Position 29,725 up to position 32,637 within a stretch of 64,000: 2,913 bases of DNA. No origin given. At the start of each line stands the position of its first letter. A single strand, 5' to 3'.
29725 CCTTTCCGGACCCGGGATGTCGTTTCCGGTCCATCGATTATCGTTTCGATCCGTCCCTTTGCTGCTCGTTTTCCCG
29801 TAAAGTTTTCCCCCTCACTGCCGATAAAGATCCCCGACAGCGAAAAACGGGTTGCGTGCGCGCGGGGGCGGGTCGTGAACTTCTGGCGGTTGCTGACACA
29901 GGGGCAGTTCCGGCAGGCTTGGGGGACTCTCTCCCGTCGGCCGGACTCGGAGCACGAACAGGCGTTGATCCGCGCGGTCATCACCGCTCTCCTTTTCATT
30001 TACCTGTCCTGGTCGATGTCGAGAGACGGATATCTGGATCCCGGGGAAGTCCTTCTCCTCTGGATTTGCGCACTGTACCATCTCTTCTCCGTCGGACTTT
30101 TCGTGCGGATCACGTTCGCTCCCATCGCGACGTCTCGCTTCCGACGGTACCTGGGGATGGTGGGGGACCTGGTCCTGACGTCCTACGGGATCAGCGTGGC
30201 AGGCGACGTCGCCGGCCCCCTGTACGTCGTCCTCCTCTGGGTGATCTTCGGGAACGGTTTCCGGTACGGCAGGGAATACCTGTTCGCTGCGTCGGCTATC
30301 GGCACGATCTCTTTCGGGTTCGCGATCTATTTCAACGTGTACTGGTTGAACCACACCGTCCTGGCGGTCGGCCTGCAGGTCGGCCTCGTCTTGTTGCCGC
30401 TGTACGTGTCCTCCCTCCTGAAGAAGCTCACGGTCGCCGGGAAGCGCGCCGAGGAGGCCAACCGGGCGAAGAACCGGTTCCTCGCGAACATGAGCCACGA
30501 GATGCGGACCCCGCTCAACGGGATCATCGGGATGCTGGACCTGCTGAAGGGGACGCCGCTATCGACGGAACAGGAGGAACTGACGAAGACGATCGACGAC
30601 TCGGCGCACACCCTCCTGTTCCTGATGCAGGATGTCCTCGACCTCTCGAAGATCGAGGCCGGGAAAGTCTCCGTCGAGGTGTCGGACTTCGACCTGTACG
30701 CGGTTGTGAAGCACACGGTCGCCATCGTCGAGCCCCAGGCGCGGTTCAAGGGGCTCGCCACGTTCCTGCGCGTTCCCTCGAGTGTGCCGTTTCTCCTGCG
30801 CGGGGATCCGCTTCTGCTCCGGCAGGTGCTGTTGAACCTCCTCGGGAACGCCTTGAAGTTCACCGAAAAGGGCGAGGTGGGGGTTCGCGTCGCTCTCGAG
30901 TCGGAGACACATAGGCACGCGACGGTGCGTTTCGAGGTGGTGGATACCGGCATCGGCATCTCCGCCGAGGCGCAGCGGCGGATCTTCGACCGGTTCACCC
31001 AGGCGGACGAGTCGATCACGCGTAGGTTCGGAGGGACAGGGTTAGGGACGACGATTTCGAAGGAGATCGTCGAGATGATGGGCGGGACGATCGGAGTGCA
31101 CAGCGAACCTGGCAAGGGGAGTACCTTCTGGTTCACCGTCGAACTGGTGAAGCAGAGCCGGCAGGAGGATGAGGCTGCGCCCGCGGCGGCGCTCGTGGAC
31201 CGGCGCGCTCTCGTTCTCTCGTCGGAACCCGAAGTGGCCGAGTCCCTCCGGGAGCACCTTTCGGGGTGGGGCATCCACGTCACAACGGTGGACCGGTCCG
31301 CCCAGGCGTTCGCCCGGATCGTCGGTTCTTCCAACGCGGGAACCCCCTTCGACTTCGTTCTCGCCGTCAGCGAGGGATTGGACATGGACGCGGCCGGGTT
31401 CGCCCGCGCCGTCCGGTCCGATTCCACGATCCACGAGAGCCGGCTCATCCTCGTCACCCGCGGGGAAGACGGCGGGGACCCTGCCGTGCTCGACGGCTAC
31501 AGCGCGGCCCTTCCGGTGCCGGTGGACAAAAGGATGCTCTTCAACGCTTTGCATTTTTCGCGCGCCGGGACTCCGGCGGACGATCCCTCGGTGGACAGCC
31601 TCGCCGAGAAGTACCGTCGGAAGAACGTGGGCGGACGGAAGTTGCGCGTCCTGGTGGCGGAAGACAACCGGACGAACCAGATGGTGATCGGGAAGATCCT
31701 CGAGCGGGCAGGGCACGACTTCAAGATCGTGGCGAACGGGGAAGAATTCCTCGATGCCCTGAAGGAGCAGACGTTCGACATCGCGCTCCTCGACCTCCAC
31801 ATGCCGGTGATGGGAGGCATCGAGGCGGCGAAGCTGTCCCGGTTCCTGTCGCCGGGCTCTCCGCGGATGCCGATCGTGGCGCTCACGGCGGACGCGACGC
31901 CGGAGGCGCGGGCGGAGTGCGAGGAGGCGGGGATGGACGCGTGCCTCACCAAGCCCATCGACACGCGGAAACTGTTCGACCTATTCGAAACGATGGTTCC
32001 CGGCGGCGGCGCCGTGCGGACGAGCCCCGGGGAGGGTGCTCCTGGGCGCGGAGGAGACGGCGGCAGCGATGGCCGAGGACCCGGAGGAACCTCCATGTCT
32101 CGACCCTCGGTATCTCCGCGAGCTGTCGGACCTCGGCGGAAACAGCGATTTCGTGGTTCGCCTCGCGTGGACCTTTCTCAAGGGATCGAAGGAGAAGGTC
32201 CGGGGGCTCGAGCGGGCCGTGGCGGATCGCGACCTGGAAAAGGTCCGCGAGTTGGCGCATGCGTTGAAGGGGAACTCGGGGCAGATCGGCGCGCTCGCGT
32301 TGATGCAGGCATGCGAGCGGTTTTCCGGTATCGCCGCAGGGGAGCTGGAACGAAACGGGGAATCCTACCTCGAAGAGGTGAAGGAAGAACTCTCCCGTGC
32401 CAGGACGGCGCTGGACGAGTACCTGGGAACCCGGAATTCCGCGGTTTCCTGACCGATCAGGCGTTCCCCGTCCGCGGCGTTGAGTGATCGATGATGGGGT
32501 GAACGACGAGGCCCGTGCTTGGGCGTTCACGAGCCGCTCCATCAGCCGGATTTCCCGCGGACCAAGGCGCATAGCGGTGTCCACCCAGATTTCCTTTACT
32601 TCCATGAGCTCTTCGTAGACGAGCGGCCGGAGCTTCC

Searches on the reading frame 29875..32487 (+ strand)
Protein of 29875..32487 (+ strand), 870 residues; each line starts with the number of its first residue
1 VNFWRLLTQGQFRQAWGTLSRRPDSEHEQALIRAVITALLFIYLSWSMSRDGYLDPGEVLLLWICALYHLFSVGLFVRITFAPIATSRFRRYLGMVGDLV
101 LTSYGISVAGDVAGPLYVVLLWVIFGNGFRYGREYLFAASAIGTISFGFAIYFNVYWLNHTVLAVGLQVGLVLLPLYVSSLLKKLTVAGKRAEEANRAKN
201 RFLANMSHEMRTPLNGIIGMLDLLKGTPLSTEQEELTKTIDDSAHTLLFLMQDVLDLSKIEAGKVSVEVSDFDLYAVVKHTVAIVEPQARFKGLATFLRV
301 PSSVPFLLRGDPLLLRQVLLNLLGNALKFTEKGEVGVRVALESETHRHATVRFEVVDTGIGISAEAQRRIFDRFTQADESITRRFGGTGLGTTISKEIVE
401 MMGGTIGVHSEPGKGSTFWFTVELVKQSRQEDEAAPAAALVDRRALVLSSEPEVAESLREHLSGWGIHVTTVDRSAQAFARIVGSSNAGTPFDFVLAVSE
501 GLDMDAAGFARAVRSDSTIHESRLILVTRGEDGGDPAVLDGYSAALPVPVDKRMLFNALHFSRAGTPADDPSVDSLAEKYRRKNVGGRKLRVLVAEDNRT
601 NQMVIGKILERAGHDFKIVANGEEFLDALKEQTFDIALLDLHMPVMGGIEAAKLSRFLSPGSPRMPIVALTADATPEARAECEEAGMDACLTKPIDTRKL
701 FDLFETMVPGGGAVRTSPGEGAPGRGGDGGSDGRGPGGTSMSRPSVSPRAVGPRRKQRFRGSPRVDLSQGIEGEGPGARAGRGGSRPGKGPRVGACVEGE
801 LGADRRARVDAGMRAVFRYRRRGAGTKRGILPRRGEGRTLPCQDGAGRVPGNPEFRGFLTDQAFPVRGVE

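Call 7: search_protein_families(library=pfam, proteins=[window:29875-32487:+])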
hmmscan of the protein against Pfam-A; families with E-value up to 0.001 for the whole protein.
window:29875-32487:+ (870 aa): 3 families
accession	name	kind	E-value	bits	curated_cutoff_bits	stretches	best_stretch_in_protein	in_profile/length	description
PF02518.31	HATPase_c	-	3e-30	105.4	26.4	1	310-424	1-109/111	Histidine kinase-, DNA gyrase B-, and HSP90-like ATPase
PF00072.30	Response_reg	-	2.8e-22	79.4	30.2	1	592-702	1-108/111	Response regulator receiver domain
PF00512.31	HisKA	-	6.9e-22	77.7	26.9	1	198-263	1-66/66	His Kinase A (phospho-acceptor) domain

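Call 14: find_homologous_proteins(query=window:29875-32001:+)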
Query seq(709 aa) (709 aa): 7994 proteins with E <= 0.001 among 8000 candidates; the best 120 are listed.
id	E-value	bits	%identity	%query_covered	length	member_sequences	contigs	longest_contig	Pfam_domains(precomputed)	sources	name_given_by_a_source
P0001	0.0e+0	1451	92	100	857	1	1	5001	PF02518.32,PF00512.32,PF00072.31,PF01627.29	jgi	-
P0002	0.0e+0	1432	91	100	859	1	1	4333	PF02518.32,PF00512.32,PF00072.31,PF01627.29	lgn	-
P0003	0.0e+0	1428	91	100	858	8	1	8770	PF02518.32,PF00512.32,PF00072.31,PF01627.29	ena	-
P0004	0.0e+0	1427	91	100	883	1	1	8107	PF02518.32,PF00512.32,PF00072.31,PF01627.29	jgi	jgi:two-component system sensor histidine kinase RpfC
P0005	0.0e+0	1419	89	100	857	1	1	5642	PF02518.32,PF00512.32,PF00072.31,PF01627.29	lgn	-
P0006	0.0e+0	1415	89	100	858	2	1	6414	PF02518.32,PF00512.32,PF00072.31,PF01627.29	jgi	jgi:two-component system, sensor histidine kinase RpfC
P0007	0.0e+0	1413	90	100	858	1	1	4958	PF02518.32,PF00512.32,PF00072.31,PF01627.29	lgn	-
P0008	0.0e+0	1413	88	100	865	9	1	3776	PF02518.32,PF00512.32,PF00072.31,PF01627.29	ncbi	-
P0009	0.0e+0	1411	89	100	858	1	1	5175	PF02518.32,PF00512.32,PF00072.31,PF01627.29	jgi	jgi:two-component system sensor histidine kinase RpfC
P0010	0.0e+0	1410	90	100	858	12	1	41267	PF02518.32,PF00512.32,PF00072.31,PF01627.29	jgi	-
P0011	0.0e+0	1409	89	100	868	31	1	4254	PF02518.32,PF00512.32,PF00072.31,PF01627.29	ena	-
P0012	0.0e+0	1405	89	100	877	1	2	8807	PF02518.32,PF00512.32,PF00072.31,PF01627.29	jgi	jgi:two-component system sensor histidine kinase RpfC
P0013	0.0e+0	1402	89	100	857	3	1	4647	PF02518.32,PF00512.32,PF00072.31,PF01627.29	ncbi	-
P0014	0.0e+0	1401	88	100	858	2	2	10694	PF02518.32,PF00512.32,PF00072.31,PF01627.29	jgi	jgi:two-component system sensor histidine kinase RpfC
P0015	0.0e+0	1398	88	100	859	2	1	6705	PF02518.32,PF00512.32,PF00072.31,PF01627.29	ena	-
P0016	0.0e+0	1392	88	100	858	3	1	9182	PF02518.32,PF00512.32,PF00072.31,PF01627.29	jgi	jgi:two-component system sensor histidine kinase RpfC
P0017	0.0e+0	1389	88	100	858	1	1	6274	PF02518.32,PF00512.32,PF00072.31,PF01627.29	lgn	-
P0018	0.0e+0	1388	88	100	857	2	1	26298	PF02518.32,PF00512.32,PF00072.31,PF01627.29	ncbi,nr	ncbi:MAG: ATP-binding protein [Deltaproteobacteria bacterium]|nr:ATP-binding protein [Deltaproteobac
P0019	0.0e+0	1387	87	100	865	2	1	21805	PF02518.32,PF00512.32,PF00072.31,PF01627.29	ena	-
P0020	0.0e+0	1385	87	100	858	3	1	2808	PF02518.32,PF00512.32,PF00072.31,PF01627.29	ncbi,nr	ncbi:MAG TPA: ATP-binding protein [Terriglobales bacterium]|nr:ATP-binding protein [Terriglobales ba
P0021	0.0e+0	1385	88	100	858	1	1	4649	PF02518.32,PF00512.32,PF00072.31,PF01627.29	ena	-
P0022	0.0e+0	1383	88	100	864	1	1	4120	PF02518.32,PF00512.32,PF00072.31,PF01627.29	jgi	-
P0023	0.0e+0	1383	88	100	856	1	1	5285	PF02518.32,PF00512.32,PF00072.31,PF01627.29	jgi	-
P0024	0.0e+0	1382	86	100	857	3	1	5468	PF02518.32,PF00512.32,PF00072.31,PF01627.29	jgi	-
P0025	0.0e+0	1382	87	100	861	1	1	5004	PF02518.32,PF00512.32,PF00072.31,PF01627.29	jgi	jgi:two-component system sensor histidine kinase RpfC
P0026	0.0e+0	1382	87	100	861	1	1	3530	PF02518.32,PF00512.32,PF00072.31,PF01627.29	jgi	jgi:two-component system sensor histidine kinase RpfC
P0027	0.0e+0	1378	87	100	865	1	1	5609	PF02518.32,PF00512.32,PF00072.31,PF01627.29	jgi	jgi:two-component system sensor histidine kinase RpfC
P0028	0.0e+0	1375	87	100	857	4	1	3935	PF02518.32,PF00512.32,PF00072.31,PF01627.29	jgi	-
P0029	0.0e+0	1373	87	100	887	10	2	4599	PF02518.32,PF00512.32,PF00072.31,PF01627.29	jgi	jgi:two-component system sensor histidine kinase RpfC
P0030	0.0e+0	1373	88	99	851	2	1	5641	PF02518.32,PF00512.32,PF00072.31,PF01627.29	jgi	-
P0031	0.0e+0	1372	87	100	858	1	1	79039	PF02518.32,PF00512.32,PF00072.31,PF01627.29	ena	-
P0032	0.0e+0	1370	87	100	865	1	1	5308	PF02518.32,PF00512.32,PF00072.31,PF01627.29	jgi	jgi:two-component system sensor histidine kinase RpfC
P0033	0.0e+0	1369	86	100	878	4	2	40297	PF02518.32,PF00512.32,PF00072.31,PF01627.29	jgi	jgi:two-component system sensor histidine kinase RpfC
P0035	0.0e+0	1368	87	100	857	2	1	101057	PF02518.32,PF00512.32,PF00072.31,PF01627.29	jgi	-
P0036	0.0e+0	1368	87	100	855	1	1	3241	PF02518.32,PF00512.32,PF00072.31,PF01627.29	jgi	jgi:two-component system sensor histidine kinase RpfC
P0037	0.0e+0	1367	87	100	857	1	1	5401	PF02518.32,PF00512.32,PF00072.31,PF01627.29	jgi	-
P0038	0.0e+0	1367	86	100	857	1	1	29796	PF02518.32,PF00512.32,PF00072.31,PF01627.29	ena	-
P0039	0.0e+0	1366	86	100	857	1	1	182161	PF02518.32,PF00512.32,PF00072.31,PF01627.29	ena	-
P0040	0.0e+0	1365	87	99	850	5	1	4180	PF02518.32,PF00512.32,PF00072.31,PF01627.29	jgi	jgi:two-component system sensor histidine kinase RpfC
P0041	0.0e+0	1364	86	100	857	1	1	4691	PF02518.32,PF00512.32,PF00072.31,PF01627.29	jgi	jgi:two-component system sensor histidine kinase RpfC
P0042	0.0e+0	1363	86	100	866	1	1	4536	PF02518.32,PF00512.32,PF00072.31,PF01627.29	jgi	-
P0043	0.0e+0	1363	86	100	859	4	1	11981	PF02518.32,PF00512.32,PF00072.31,PF01627.29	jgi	-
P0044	0.0e+0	1361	86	100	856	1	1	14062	PF02518.32,PF00512.32,PF00072.31,PF01627.29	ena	-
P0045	0.0e+0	1361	87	100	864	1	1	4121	PF02518.32,PF00512.32,PF00072.31,PF01627.29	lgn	-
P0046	0.0e+0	1361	86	100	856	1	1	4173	PF02518.32,PF00512.32,PF00072.31,PF01627.29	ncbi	-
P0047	0.0e+0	1360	86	100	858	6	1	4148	PF02518.32,PF00512.32,PF00072.31,PF01627.29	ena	-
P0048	0.0e+0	1359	86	100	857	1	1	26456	PF02518.32,PF00512.32,PF00072.31,PF01627.29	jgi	jgi:two-component system, sensor histidine kinase RpfC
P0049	0.0e+0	1359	86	100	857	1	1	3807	PF02518.32,PF00512.32,PF00072.31,PF01627.29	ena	-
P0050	0.0e+0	1358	86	100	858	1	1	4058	PF02518.32,PF00512.32,PF00072.31,PF01627.29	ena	-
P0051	0.0e+0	1355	86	100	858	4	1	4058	PF02518.32,PF00512.32,PF00072.31,PF01627.29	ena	-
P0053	0.0e+0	1348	85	100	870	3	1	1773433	PF02518.32,PF00512.32,PF00072.31,PF01627.29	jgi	-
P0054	0.0e+0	1347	85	100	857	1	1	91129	PF02518.32,PF00512.32,PF00072.31,PF01627.29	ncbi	ncbi:MAG: ATP-binding protein [Desulfobacteria bacterium]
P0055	0.0e+0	1345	84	100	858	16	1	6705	PF02518.32,PF00512.32,PF00072.31,PF01627.29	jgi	jgi:two-component system sensor histidine kinase RpfC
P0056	0.0e+0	1344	85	100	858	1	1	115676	PF02518.32,PF00512.32,PF00072.31,PF01627.29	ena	-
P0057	0.0e+0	1342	86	100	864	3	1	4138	PF02518.32,PF00512.32,PF00072.31,PF01627.29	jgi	jgi:two-component system sensor histidine kinase RpfC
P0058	0.0e+0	1333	91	93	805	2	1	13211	PF02518.32,PF00512.32,PF00072.31,PF01627.29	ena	-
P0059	0.0e+0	1330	85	100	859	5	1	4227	PF02518.32,PF00512.32,PF00072.31,PF01627.29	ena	-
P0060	0.0e+0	1329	84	100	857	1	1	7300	PF02518.32,PF00512.32,PF00072.31,PF01627.29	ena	-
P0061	0.0e+0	1329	85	100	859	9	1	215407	PF02518.32,PF00512.32,PF00072.31,PF01627.29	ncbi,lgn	-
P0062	0.0e+0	1328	85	100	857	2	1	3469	PF02518.32,PF00512.32,PF00072.31,PF01627.29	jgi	-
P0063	0.0e+0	1327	85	100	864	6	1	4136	PF02518.32,PF00512.32,PF00072.31,PF01627.29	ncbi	-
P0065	0.0e+0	1326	84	100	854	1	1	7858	PF02518.32,PF00512.32,PF00072.31,PF01627.29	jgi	jgi:two-component system, sensor histidine kinase RpfC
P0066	0.0e+0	1325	84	100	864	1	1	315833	PF02518.32,PF00512.32,PF00072.31,PF01627.29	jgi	jgi:two-component system sensor histidine kinase RpfC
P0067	0.0e+0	1321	85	100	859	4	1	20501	PF02518.32,PF00512.32,PF00072.31,PF01627.29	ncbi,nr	ncbi:MAG: ATP-binding protein [Deltaproteobacteria bacterium]|nr:ATP-binding protein [Deltaproteobac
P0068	0.0e+0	1320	85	100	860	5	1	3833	PF02518.32,PF00512.32,PF00072.31,PF01627.29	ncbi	ncbi:MAG: ATP-binding protein, partial [Desulfobacteria bacterium]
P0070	0.0e+0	1312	84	100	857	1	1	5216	PF02518.32,PF00512.32,PF00072.31,PF01627.29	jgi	-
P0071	0.0e+0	1309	84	100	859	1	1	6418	PF02518.32,PF00512.32,PF00072.31,PF01627.29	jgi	jgi:two-component system sensor histidine kinase RpfC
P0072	0.0e+0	1308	84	100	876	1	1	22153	PF02518.32,PF00512.32,PF00072.31,PF01627.29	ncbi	-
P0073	0.0e+0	1307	84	100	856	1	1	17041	PF02518.32,PF00512.32,PF00072.31,PF01627.29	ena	-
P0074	0.0e+0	1306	84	100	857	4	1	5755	PF02518.32,PF00512.32,PF00072.31,PF01627.29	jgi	jgi:two-component system, sensor histidine kinase RpfC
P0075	0.0e+0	1305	84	100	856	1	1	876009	PF02518.32,PF00512.32,PF00072.31,PF01627.29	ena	-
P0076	0.0e+0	1303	84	100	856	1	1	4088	PF02518.32,PF00512.32,PF00072.31,PF01627.29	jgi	-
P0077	0.0e+0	1302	84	100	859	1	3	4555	PF02518.32,PF00512.32,PF00072.31,PF01627.29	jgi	-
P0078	0.0e+0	1300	83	100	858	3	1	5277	PF02518.32,PF00512.32,PF00072.31,PF01627.29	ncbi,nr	ncbi:MAG: sensor histidine kinase [Deltaproteobacteria bacterium]|nr:MAG: sensor histidine kinase [D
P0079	0.0e+0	1298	83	100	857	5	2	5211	PF02518.32,PF00512.32,PF00072.31,PF01627.29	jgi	jgi:two-component system sensor histidine kinase RpfC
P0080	0.0e+0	1294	84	100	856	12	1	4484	PF02518.32,PF00512.32,PF00072.31,PF01627.29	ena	-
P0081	0.0e+0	1293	82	100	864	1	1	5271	PF02518.32,PF00512.32,PF00072.31,PF01627.29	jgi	jgi:two-component system sensor histidine kinase RpfC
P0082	0.0e+0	1292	82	100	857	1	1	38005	PF02518.32,PF00512.32,PF00072.31,PF01627.29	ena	-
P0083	0.0e+0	1292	83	100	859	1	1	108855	PF02518.32,PF00512.32,PF00072.31,PF01627.29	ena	-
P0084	0.0e+0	1291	83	100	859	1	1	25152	PF02518.32,PF00512.32,PF00072.31,PF01627.29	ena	-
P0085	0.0e+0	1291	82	100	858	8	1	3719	PF02518.32,PF00512.32,PF00072.31,PF01627.29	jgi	-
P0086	0.0e+0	1289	83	100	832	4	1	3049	PF02518.32,PF00512.32,PF00072.31,PF01627.29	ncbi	ncbi:MAG: hybrid sensor histidine kinase/response regulator, partial [Desulfobacteria bacterium]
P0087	0.0e+0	1289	81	100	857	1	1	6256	PF02518.32,PF00512.32,PF00072.31,PF01627.29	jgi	jgi:two-component system, sensor histidine kinase RpfC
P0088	0.0e+0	1289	83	100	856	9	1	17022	PF02518.32,PF00512.32,PF00072.31,PF01627.29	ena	-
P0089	0.0e+0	1282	83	100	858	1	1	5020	PF02518.32,PF00512.32,PF00072.31,PF01627.29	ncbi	ncbi:MAG TPA: ATP-binding protein [Candidatus Deferrimicrobium sp.]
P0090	0.0e+0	1281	82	100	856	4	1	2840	PF02518.32,PF00512.32,PF00072.31,PF01627.29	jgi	-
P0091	0.0e+0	1279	83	100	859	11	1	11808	PF02518.32,PF00512.32,PF00072.31,PF01627.29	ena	-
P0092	0.0e+0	1278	82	100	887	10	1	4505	PF02518.32,PF00512.32,PF00072.31,PF01627.29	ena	-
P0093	0.0e+0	1276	82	100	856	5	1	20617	PF02518.32,PF00512.32,PF00072.31,PF01627.29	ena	-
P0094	0.0e+0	1273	82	100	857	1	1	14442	PF02518.32,PF00512.32,PF00072.31,PF01627.29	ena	-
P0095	0.0e+0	1273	81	100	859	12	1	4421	PF02518.32,PF00512.32,PF00072.31,PF01627.29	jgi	jgi:two-component system, sensor histidine kinase RpfC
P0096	0.0e+0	1272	82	100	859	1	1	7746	PF02518.32,PF00512.32,PF00072.31,PF01627.29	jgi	jgi:two-component system, sensor histidine kinase RpfC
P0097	0.0e+0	1272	81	100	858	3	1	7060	PF02518.32,PF00512.32,PF00072.31,PF01627.29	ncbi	-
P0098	0.0e+0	1270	81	100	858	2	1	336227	PF02518.32,PF00512.32,PF00072.31,PF01627.29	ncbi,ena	-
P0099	0.0e+0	1269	82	100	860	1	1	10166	PF02518.32,PF00512.32,PF00072.31,PF01627.29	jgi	jgi:two-component system sensor histidine kinase RpfC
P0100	0.0e+0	1268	81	100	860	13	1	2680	PF02518.32,PF00512.32,PF00072.31,PF01627.29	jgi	jgi:two-component system sensor histidine kinase RpfC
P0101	0.0e+0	1267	81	100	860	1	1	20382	PF02518.32,PF00512.32,PF00072.31,PF01627.29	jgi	-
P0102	0.0e+0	1265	80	100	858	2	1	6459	PF02518.32,PF00512.32,PF00072.31,PF01627.29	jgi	jgi:two-component system, sensor histidine kinase RpfC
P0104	0.0e+0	1264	81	100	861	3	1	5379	PF02518.32,PF00512.32,PF00072.31,PF01627.29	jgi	jgi:two-component system sensor histidine kinase RpfC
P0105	0.0e+0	1262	81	100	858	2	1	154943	PF02518.32,PF00512.32,PF00072.31,PF01627.29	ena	-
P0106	0.0e+0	1256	82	97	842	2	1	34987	PF02518.32,PF00512.32,PF00072.31,PF01627.29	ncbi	-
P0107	0.0e+0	1251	80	100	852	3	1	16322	PF02518.32,PF00512.32,PF00072.31,PF01627.29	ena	-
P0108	0.0e+0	1239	80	100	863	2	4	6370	PF02518.32,PF00512.32,PF00072.31,PF01627.29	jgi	-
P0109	0.0e+0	1236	78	100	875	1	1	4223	PF02518.32,PF00512.32,PF00072.31,PF01627.29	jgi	-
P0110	0.0e+0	1229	79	100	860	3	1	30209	PF02518.32,PF00512.32,PF00072.31,PF01627.29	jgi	-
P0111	0.0e+0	1225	77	100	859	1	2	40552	PF02518.32,PF00512.32,PF00072.31,PF01627.29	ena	-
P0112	0.0e+0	1220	79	100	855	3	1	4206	PF02518.32,PF00512.32,PF00072.31,PF01627.29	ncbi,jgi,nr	ncbi:response regulator [bacterium]|nr:response regulator [bacterium]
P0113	0.0e+0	1216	78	100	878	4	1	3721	PF02518.32,PF00512.32,PF00072.31,PF01627.29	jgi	jgi:two-component system sensor histidine kinase RpfC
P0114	0.0e+0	1210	80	99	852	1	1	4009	PF02518.32,PF00512.32,PF00072.31,PF01627.29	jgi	jgi:two-component system sensor histidine kinase RpfC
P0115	0.0e+0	1206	83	93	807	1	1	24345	PF02518.32,PF00512.32,PF00072.31,PF01627.29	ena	-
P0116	0.0e+0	1204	89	87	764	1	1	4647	PF02518.32,PF00512.32,PF00072.31,PF01627.29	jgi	-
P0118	0.0e+0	1201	76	100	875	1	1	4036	PF02518.32,PF00512.32,PF00072.31,PF01627.29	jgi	jgi:two-component system sensor histidine kinase RpfC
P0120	0.0e+0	1179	91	83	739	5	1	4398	PF02518.32,PF00512.32,PF00072.31,PF01627.29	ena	-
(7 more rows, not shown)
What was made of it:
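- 29875..32452 (+): rpfC-like hybrid sensor kinase: 5-TM input domain with the R22-x-D24-S25-E26-x-x-Q29 motif, HisKA, HATPase_c, a degenerate receiver-like linker, REC and HPt. The HPt domain is in the +1 frame (32036..32452) because of one extra base near 32040. Orthologues are about 857 aa with HPt (call 14).
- On RpfC-type DSF sensor kinase: HPt is in the +1 frame in the window, and intact 857-aa orthologues carry PF01627 (call 14).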

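Call 15: find_related_loci(query=window:29875-31995:+, collection=genome_contigs, flank=10000)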
Query window:29875-31995:+ (707 aa) in genome_contigs; peptide patterns used: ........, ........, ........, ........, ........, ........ (x = any residue, [..] = any of these).
600 stretches matched a pattern (row limit reached: there are more); 589 encode a relative of the query (tblastn E <= 1e-3); the best 80 are kept; 80 distinct loci.
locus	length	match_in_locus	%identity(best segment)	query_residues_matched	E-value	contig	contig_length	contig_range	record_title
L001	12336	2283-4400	83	1-707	0e+0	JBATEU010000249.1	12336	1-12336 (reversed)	MAG: Candidatus Deferrimicrobium sp. isolate MFD10095_ilm_asm_bin1 k127_7370, whole genome shotgun sequence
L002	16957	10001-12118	66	1-707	0e+0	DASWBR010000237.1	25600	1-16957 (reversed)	MAG TPA_asm: Candidatus Deferrimicrobiaceae bacterium isolate SMAG_U2687 k141_136458, whole genome shotgun sequence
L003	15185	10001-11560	42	192-705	5e-114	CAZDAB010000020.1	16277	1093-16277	MAG TPA_asm: uncultured Desulfobacteraceae bacterium isolate binchicken_co89_303 genome assembly, contig: NODE_6542_leng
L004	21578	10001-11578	42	166-704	2e-113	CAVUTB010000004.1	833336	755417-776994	MAG: uncultured Acidobacteriota bacterium isolate MFD00962.bin.2.101 genome assembly, contig: contig_14632, whole genome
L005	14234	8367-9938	43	183-705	5e-111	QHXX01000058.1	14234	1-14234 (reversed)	MAG: Acidobacteria bacterium isolate gp22 AA4 14_0903_16_40cm_scaffold_2702_curated, whole genome shotgun sequence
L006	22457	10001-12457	39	145-705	4e-111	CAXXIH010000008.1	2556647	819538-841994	MAG: bacterium isolate 8561d366-b592-423a-86f8-33741145bb09 genome assembly, contig: contig_8, whole genome shotgun sequ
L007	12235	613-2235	40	192-707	1e-110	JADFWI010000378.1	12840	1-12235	MAG: Proteobacteria bacterium isolate C4.bin.21 k83_1043294, whole genome shotgun sequence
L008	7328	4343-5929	39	183-705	1e-110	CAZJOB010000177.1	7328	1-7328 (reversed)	MAG TPA_asm: uncultured Desulfatiglans sp. isolate SRP192927_co6_698 genome assembly, contig: NODE_27402_length_7328_cov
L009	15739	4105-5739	38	185-707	2e-110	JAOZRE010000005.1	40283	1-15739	MAG: bacterium isolate GMC6.concoct.212 GMC6_412_length_40283_cov_6.917421, whole genome shotgun sequence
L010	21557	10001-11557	40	192-705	1e-108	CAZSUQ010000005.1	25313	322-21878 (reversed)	MAG TPA_asm: uncultured Thermodesulfobacteriota bacterium isolate binchicken_co97_83 genome assembly, contig: NODE_8017_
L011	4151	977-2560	42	183-705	9e-110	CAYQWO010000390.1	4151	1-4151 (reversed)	MAG TPA_asm: uncultured Syntrophaceae bacterium isolate SRP231805_co1_105 genome assembly, contig: NODE_27890_length_415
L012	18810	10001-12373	40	185-707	2e-108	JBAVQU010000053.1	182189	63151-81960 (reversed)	MAG: Candidatus Zixiibacteriota bacterium isolate MFD02350_ilm_asm_bin5 k127_86106, whole genome shotgun sequence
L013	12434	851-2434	41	183-702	6e-107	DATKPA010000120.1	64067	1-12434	MAG TPA_asm: Phycisphaerae bacterium isolate SMAG_U14779 k141_1124038, whole genome shotgun sequence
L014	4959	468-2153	38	147-707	6e-107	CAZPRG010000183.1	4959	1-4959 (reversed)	MAG TPA_asm: uncultured Ignavibacteria bacterium isolate binchicken_co81_452 genome assembly, contig: NODE_32603_length_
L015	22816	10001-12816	47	19-702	1e-106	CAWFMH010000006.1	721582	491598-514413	MAG: uncultured Gammaproteobacteria bacterium isolate MFD04212.bin.1.326 genome assembly, contig: contig_5924, whole gen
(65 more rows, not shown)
